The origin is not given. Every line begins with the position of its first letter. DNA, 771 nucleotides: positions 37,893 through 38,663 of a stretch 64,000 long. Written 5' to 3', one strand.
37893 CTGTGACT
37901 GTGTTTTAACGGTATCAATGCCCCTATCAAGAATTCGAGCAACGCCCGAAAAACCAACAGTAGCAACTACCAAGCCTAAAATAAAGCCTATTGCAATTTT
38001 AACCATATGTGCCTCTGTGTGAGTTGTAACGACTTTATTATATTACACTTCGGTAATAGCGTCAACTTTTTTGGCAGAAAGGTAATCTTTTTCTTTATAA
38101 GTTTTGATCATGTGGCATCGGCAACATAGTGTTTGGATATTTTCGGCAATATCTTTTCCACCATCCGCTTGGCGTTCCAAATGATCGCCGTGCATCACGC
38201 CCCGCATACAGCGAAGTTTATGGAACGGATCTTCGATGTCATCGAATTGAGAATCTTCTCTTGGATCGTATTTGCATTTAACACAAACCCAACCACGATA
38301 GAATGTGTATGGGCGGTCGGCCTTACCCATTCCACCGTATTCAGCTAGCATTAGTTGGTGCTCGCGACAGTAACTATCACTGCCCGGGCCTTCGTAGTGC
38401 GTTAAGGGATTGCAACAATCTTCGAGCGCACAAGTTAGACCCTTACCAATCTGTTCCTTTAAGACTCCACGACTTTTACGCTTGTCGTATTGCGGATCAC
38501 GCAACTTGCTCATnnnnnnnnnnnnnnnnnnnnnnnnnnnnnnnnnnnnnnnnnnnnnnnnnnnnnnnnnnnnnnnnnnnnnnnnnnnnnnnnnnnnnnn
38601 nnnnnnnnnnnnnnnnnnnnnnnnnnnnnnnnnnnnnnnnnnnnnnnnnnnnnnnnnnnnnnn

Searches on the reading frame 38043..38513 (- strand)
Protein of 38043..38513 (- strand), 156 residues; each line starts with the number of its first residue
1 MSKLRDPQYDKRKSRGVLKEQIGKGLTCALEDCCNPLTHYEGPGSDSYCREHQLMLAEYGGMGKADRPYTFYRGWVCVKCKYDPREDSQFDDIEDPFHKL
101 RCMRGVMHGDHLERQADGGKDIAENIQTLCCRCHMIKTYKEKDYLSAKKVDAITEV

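Call 13: search_protein_families(library=phrogs, max_evalue=0.001, proteins=[window:38043-38513:-])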
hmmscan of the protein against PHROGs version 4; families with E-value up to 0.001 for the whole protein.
window:38043-38513:- (156 aa): 6 families
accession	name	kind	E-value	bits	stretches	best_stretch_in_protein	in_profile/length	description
phrog_333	-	DNA, RNA and nucleotide metabolism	8.7e-07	30.2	1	101-147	42-88/138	HNH endonuclease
phrog_6050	-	DNA, RNA and nucleotide metabolism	3.7e-05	23.7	1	76-143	313-366/402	HNH endonuclease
phrog_7785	-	DNA, RNA and nucleotide metabolism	0.00012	23.1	1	110-144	84-118/147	HNH endonuclease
phrog_144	-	DNA, RNA and nucleotide metabolism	0.00015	22.5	1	108-147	101-142/175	HNH endonuclease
phrog_15103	-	unknown function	0.00093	19.7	0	109-135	226-252/280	-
phrog_5718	-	DNA, RNA and nucleotide metabolism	0.00098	19.2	0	73-142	127-178/394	HNH endonuclease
